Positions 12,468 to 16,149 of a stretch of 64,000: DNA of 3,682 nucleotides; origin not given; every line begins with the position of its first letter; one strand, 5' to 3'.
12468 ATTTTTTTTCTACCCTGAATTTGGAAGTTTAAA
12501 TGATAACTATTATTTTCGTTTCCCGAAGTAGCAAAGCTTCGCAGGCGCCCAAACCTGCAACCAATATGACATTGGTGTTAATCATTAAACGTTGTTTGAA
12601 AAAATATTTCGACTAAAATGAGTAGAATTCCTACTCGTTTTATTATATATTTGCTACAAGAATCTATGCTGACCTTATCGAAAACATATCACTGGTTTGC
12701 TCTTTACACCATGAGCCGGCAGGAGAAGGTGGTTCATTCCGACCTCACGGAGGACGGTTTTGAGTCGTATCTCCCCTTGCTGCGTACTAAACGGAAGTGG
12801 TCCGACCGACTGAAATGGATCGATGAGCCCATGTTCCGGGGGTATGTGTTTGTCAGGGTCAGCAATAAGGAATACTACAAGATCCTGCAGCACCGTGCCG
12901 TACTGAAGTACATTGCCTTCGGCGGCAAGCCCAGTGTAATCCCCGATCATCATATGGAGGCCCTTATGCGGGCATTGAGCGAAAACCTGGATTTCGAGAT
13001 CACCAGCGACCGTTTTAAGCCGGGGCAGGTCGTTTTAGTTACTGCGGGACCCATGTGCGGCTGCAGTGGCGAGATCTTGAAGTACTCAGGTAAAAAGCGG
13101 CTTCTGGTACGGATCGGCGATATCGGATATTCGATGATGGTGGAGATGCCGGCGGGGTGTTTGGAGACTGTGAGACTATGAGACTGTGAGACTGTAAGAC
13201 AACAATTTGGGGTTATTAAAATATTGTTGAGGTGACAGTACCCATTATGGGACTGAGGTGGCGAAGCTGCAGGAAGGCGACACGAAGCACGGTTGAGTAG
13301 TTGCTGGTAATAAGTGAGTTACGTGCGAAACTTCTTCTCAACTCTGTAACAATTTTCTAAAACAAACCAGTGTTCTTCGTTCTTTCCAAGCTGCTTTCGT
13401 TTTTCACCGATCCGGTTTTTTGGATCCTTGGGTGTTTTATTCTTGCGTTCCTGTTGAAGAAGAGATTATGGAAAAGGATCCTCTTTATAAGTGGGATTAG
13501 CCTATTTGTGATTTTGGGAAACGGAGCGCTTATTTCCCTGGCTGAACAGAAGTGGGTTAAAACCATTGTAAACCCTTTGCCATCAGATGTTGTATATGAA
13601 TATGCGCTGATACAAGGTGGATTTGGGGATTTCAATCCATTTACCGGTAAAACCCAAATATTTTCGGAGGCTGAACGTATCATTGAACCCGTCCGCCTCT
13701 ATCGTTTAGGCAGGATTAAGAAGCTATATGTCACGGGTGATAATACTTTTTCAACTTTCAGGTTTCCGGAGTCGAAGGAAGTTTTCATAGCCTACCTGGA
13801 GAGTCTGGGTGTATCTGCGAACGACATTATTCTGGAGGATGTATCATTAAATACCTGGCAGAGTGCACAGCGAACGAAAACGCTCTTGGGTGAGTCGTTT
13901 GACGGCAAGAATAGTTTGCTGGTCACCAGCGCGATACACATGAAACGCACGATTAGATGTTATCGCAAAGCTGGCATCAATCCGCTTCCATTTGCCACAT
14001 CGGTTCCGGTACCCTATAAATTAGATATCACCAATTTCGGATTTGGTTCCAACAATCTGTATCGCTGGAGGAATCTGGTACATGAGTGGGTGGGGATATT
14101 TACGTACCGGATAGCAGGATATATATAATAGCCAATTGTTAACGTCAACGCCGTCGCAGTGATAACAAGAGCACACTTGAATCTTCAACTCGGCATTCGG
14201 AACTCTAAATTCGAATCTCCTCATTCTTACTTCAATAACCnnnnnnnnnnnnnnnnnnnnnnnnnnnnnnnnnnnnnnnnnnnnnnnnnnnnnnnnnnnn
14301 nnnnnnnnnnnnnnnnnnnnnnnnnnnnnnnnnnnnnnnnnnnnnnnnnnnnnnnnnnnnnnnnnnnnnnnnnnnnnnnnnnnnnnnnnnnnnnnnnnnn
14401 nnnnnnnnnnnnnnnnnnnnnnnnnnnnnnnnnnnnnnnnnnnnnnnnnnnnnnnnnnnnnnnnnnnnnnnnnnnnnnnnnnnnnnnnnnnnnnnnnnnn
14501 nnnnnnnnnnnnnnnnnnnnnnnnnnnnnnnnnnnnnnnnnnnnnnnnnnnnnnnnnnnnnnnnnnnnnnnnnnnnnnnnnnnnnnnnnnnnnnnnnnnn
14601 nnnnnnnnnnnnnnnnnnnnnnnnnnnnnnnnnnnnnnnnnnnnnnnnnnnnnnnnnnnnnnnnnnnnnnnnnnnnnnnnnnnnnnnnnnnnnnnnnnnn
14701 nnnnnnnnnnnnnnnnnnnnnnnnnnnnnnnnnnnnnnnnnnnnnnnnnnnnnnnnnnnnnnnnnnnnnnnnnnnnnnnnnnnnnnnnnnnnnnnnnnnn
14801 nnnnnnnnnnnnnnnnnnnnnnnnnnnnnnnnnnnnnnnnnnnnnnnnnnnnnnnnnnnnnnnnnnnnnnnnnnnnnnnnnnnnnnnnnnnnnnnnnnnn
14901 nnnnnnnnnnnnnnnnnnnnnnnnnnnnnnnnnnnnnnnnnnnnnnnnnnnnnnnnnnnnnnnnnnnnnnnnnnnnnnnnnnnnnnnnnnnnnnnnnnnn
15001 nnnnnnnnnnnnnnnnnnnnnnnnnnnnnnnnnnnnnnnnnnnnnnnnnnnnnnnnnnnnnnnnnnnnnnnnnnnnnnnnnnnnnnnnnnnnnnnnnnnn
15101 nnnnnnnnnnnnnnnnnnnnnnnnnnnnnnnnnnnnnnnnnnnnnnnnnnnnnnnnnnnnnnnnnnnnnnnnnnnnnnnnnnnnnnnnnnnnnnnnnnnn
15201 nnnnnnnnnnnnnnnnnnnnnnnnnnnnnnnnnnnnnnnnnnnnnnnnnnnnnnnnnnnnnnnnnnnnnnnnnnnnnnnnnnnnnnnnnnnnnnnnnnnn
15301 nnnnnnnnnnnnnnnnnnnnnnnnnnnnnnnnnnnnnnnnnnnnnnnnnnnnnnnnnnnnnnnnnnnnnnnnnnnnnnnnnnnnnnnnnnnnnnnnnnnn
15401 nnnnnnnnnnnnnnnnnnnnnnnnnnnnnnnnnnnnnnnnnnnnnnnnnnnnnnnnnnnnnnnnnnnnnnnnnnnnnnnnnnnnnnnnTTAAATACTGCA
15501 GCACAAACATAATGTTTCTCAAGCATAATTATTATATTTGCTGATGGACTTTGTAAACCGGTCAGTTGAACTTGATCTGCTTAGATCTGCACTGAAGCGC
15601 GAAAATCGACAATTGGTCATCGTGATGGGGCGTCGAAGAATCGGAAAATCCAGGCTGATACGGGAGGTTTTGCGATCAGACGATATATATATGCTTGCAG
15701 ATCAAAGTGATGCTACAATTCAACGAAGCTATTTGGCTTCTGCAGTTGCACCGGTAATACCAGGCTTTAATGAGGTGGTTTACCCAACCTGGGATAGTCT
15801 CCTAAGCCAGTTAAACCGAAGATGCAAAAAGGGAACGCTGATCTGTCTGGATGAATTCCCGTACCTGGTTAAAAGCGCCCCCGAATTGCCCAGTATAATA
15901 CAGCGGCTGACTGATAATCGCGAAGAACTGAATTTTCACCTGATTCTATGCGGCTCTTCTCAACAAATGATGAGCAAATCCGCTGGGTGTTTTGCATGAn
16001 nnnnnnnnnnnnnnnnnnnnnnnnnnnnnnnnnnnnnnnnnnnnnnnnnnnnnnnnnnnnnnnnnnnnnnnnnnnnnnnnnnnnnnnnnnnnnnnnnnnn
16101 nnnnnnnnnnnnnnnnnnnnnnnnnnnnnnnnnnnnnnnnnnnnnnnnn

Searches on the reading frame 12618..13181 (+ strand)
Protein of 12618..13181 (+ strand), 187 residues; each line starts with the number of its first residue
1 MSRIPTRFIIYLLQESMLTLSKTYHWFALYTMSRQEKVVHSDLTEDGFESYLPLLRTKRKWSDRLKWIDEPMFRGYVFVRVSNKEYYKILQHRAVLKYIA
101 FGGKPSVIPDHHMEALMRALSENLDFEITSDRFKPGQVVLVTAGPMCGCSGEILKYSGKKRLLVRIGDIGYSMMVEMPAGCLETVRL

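Call 9: find_encoding_contigs(protein=window:12618-13181:+, flank=3000, max_places=10)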
Protein window:12618-13181:+ (187 aa): 1 contig read that carries it; 1 place shown.
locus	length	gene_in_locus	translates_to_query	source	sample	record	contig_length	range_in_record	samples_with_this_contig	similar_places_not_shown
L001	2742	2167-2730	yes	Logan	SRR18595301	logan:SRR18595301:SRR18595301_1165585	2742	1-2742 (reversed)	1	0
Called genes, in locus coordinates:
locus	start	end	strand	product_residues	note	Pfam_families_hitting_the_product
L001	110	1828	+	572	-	PF17389:Bac_rhamnosid6H, PF17390:Bac_rhamnosid_C (weak)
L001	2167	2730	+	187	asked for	PF02357:NusG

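Call 10: search_protein_families(library=pfam, proteins=[window:12618-13181:+])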
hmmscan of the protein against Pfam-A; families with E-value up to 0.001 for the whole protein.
window:12618-13181:+ (187 aa): 1 family
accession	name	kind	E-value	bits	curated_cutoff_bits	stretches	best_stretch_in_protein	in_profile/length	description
PF02357.24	NusG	-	8.6e-17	61.9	22.2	1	25-116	2-92/93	Transcription termination factor nusG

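Call 20: find_homologous_proteins(query=window:12618-13181:+, max_evalue=1e-20)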
Query window:12618-13181:+ (187 aa): 41 proteins with E <= 1e-20 among 71 candidates.
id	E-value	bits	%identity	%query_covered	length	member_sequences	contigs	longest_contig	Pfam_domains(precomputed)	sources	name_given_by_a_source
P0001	2.1e-111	388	100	91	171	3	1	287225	PF02357.25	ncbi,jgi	ncbi:MAG: UpxY family transcription antiterminator [Bacteroidales bacterium]|jgi:transcription antit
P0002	1.3e-96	340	85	91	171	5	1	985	PF02357.25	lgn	-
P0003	6.0e-90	318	79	91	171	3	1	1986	PF02357.25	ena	-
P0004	6.9e-89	315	80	89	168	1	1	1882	PF02357.25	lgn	-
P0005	3.2e-88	313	76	91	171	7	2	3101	PF02357.25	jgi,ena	jgi:transcription antitermination factor NusG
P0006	1.6e-87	310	79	91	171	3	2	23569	PF02357.25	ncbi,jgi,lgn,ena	ncbi:MAG: UpxY family transcription antiterminator [Bacteroidales bacterium]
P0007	5.1e-87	309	79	90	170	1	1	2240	PF02357.25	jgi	-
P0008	6.7e-86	305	75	90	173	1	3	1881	PF02357.25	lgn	-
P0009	1.2e-85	304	77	90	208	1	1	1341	PF02357.25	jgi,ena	-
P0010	3.3e-85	303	79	90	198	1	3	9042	PF02357.25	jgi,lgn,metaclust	metaclust:\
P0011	9.1e-85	301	76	91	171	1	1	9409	PF02357.25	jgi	jgi:transcriptional antiterminator RfaH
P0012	9.8e-85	301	75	91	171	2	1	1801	PF02357.25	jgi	jgi:transcription antitermination factor NusG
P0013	2.3e-84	300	74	90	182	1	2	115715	PF02357.25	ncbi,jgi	jgi:transcriptional antiterminator RfaH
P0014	2.0e-83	297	73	90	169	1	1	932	PF02357.25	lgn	-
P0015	1.5e-81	291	72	90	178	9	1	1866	PF02357.25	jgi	-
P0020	9.8e-77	275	68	90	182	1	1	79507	PF02357.25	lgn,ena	-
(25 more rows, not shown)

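Call 21: find_encoding_contigs(protein=P0006, flank=6000, max_places=4)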
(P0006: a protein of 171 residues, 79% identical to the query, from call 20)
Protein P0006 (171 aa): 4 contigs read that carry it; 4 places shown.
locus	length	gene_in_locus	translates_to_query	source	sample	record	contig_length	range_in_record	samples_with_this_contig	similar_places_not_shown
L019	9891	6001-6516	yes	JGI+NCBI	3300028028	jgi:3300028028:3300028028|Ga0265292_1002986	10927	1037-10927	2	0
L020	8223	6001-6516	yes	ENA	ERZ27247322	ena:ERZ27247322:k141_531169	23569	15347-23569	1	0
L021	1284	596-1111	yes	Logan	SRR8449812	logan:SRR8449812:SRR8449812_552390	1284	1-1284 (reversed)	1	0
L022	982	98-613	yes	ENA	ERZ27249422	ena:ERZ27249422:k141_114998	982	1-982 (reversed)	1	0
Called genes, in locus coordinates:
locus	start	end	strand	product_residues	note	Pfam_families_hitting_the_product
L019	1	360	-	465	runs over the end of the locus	PF02824:TGS, PF07973:tRNA_SAD, PF00587:tRNA-synt_2b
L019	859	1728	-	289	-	PF13369:Transglut_core2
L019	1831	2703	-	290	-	PF01048:PNP_UDP_1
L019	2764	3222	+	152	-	PF14126:DUF4293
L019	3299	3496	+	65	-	PF18506:RelB-like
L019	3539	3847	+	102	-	-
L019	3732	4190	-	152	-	PF01948:PyrI, PF02748:PyrI_C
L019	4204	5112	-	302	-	PF02729:OTCace_N, PF00185:OTCace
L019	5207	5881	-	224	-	PF01205:Impact_N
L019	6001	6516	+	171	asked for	PF02357:NusG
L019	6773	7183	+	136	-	PF18765:Polbeta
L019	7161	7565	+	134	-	PF01934:HepT-like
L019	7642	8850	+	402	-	PF01041:DegT_DnrJ_EryC1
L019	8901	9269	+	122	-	-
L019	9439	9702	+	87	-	PF14076:DUF4258 (weak)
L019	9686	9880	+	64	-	PF10049:DUF2283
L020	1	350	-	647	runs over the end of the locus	PF02824:TGS, PF07973:tRNA_SAD, PF00587:tRNA-synt_2b, PF03129:HGTP_anticodon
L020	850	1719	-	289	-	PF13369:Transglut_core2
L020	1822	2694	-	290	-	PF01048:PNP_UDP_1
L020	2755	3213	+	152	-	PF14126:DUF4293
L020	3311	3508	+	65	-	PF18506:RelB-like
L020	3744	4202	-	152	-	PF01948:PyrI, PF02748:PyrI_C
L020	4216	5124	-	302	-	PF02729:OTCace_N, PF00185:OTCace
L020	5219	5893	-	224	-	PF01205:Impact_N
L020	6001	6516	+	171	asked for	PF02357:NusG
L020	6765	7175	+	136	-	PF18765:Polbeta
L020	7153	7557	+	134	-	PF01934:HepT-like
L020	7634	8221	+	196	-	?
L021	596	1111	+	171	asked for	PF02357:NusG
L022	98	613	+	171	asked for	PF02357:NusG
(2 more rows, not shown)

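Call 22: find_encoding_contigs(protein=P0013, flank=6000, max_places=4)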
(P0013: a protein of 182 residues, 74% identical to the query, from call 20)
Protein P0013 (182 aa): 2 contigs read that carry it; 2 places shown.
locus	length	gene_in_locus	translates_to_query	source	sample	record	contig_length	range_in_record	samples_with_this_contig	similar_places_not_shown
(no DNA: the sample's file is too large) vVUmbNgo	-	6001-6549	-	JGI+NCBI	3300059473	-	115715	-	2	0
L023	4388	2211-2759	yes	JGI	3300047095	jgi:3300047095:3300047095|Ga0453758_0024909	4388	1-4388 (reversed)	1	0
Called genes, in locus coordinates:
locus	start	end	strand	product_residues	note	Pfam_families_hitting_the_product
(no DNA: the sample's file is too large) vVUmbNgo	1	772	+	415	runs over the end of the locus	PF13173:AAA_14, PF13635:DUF4143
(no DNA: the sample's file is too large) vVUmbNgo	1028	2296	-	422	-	PF01637:ATPase_2 (faint), PF13173:AAA_14, PF13635:DUF4143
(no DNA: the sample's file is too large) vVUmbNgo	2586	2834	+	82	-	-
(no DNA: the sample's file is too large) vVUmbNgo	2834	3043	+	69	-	PF07927:HicA_toxin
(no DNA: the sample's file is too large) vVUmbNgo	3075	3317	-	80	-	-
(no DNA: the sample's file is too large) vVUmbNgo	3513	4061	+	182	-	-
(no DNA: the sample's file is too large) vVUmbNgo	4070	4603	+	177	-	-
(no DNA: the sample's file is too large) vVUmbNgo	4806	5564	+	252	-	PF02698:DUF218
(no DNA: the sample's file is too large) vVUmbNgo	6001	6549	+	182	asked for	PF02357:NusG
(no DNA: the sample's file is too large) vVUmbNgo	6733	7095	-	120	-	PF05635:23S_rRNA_IVP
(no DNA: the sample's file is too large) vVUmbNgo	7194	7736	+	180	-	-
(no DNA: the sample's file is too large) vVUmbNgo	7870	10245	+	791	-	PF02563:Poly_export, PF10531:SLBB, PF22461:SLBB_2, PF10531:SLBB, PF22461:SLBB_2 (weak)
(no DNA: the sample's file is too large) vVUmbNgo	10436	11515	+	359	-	PF02706:Wzz, PF13807:GNVR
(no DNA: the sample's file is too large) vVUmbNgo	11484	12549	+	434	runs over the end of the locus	PF01943:Polysacc_synt, PF13440:Polysacc_synt_3 (faint)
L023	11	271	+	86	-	-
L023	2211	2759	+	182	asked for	PF02357:NusG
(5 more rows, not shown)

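Call 23: find_encoding_contigs(protein=P0020, flank=6000, max_places=4)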
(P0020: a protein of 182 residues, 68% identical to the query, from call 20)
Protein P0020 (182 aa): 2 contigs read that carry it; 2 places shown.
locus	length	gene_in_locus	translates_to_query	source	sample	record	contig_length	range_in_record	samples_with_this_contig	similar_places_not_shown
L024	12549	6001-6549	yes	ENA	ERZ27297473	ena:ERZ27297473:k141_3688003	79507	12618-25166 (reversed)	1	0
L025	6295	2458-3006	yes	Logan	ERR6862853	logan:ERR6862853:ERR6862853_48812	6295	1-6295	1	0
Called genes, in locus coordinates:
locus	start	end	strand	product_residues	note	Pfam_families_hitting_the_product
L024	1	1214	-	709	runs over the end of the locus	PF01433:Peptidase_M1, PF18962:Por_Secre_tail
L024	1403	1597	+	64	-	-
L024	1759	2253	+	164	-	PF01243:PNPOx_N (weak)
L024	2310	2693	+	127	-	PF05635:23S_rRNA_IVP, PF22296:bAvd (weak)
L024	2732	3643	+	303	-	PF01073:3Beta_HSD, PF01370:Epimerase, PF02719:Polysacc_synt_2 (weak), PF04321:RmlD_sub_bind (weak), PF07993:NAD_binding_4, PF13460:NAD_binding_10 (faint), PF16363:GDP_Man_Dehyd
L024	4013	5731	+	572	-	-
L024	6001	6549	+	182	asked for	PF02357:NusG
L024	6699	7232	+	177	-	-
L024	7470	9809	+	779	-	PF02563:Poly_export, PF22461:SLBB_2 (faint), PF10531:SLBB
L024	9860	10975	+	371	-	PF02706:Wzz, PF13807:GNVR (weak)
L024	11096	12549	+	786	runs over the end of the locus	PF02563:Poly_export, PF10531:SLBB, PF22461:SLBB_2 (weak), PF10531:SLBB, PF22461:SLBB_2 (weak), PF10531:SLBB (weak), PF22461:SLBB_2 (weak)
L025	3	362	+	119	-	?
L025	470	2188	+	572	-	-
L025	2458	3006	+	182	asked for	PF02357:NusG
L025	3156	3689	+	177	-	-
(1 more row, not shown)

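Call 29: find_encoding_contigs(protein=P0001, flank=1000, max_places=5)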
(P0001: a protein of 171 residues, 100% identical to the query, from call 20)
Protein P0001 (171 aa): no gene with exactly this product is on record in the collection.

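Call 32: find_encoding_contigs(protein=P0002, flank=3000, max_places=5)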
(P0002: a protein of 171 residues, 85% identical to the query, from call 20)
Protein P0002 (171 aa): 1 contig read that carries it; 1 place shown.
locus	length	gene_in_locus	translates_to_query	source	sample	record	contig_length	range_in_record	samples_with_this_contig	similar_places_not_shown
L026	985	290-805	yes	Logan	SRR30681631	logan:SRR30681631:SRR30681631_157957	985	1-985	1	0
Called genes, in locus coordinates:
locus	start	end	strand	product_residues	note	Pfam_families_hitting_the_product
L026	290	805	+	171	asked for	PF02357:NusG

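Call 33: find_encoding_contigs(protein=P0010, flank=4000, max_places=4)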
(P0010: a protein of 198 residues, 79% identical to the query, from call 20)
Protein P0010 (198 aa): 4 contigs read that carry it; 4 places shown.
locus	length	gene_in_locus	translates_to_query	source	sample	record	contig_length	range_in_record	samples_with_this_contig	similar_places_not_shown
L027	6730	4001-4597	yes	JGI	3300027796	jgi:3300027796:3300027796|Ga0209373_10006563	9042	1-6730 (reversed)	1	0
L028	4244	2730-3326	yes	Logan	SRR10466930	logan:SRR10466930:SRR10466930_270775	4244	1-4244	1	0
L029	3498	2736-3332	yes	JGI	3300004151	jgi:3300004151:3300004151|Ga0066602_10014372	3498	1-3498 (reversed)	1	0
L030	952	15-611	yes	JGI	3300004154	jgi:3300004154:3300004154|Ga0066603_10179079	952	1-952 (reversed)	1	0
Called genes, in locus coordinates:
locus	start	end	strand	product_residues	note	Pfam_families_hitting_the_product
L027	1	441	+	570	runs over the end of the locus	PF17389:Bac_rhamnosid6H, PF17390:Bac_rhamnosid_C (weak)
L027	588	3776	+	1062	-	PF17132:Glyco_hydro_106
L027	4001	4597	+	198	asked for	PF02357:NusG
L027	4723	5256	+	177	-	-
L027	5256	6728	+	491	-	?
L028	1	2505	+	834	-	?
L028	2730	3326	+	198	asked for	PF02357:NusG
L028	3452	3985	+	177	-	-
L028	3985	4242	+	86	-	?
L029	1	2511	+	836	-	?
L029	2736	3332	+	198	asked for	PF02357:NusG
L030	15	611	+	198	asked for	PF02357:NusG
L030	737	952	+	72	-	?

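Call 34: find_encoding_contigs(protein=P0011, flank=4000, max_places=4)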
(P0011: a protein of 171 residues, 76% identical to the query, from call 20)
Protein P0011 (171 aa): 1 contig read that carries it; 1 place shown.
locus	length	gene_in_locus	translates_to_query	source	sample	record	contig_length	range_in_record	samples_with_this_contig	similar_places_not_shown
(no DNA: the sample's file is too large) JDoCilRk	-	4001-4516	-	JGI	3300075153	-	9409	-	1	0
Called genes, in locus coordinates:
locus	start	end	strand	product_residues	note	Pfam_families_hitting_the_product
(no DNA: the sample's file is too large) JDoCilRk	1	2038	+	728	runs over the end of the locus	PF19773:DUF6259, PF18952:DUF5696 (faint)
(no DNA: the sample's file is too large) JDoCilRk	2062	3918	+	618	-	PF07944:Beta-AFase-like_GH127_cat (faint)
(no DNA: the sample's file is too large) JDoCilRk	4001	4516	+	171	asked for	PF02357:NusG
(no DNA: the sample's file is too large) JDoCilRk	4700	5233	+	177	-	-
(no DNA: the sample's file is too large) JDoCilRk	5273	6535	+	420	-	PF03721:UDPG_MGDP_dh_N, PF00984:UDPG_MGDP_dh, PF03720:UDPG_MGDP_dh_C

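Call 81: find_encoding_contigs(protein=P0004, flank=2000, max_places=3)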
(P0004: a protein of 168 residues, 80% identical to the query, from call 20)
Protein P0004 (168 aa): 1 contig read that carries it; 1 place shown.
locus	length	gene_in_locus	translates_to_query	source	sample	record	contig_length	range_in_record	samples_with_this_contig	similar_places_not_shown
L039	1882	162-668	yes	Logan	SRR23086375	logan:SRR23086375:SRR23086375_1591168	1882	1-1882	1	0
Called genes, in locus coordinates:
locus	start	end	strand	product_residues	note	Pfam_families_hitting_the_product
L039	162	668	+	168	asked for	PF02357:NusG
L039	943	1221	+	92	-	-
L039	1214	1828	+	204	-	PF08843:AbiEii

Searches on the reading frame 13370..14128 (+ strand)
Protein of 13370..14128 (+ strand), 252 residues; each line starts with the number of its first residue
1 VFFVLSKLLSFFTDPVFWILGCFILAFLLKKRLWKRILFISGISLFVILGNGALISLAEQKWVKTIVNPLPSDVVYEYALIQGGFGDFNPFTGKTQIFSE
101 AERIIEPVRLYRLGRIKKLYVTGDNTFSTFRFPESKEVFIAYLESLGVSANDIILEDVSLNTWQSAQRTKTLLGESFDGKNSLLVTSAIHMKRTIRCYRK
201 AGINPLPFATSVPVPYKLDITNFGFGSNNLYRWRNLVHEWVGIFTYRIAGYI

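Call 10: search_protein_families(library=pfam, proteins=[window:13370-14128:+])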
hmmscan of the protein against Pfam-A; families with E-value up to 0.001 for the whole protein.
window:13370-14128:+ (252 aa): 1 family
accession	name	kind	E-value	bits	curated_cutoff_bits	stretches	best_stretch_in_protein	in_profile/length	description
PF02698.23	DUF218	-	7.3e-24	84.6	27.6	1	99-242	12-133/133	DUF218 domain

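Call 75: search_protein_families(library=pfam, proteins=[window:13370-14128:+], max_evalue=0.0001)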
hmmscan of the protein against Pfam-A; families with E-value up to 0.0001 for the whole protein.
window:13370-14128:+ (252 aa): 1 family
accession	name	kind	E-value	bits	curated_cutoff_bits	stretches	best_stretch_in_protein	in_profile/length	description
PF02698.23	DUF218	-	7.3e-24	84.6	27.6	1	99-242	12-133/133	DUF218 domain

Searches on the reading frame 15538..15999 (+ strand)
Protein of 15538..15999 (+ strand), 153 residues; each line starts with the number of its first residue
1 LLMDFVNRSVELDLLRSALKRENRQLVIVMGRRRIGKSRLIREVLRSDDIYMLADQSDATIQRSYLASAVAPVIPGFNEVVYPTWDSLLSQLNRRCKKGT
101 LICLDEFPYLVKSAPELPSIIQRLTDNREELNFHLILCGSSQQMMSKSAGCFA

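Call 10: search_protein_families(library=pfam, proteins=[window:15538-15999:+])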
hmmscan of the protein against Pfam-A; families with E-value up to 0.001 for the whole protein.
window:15538-15999:+ (153 aa): 4 families
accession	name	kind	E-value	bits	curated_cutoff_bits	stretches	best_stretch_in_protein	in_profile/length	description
PF01637.24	ATPase_2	-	7.4e-15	55.8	33.2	1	5-147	1-162/225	ATPase domain predominantly from Archaea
PF13173.12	AAA_14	-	1.7e-09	38.2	27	1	24-148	2-106/129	AAA domain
PF13401.12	AAA_22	-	1.6e-05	25.6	27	1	22-140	3-123/130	AAA domain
PF13191.12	AAA_16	-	2.8e-05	25.1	32.6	1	5-63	2-64/167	AAA ATPase domain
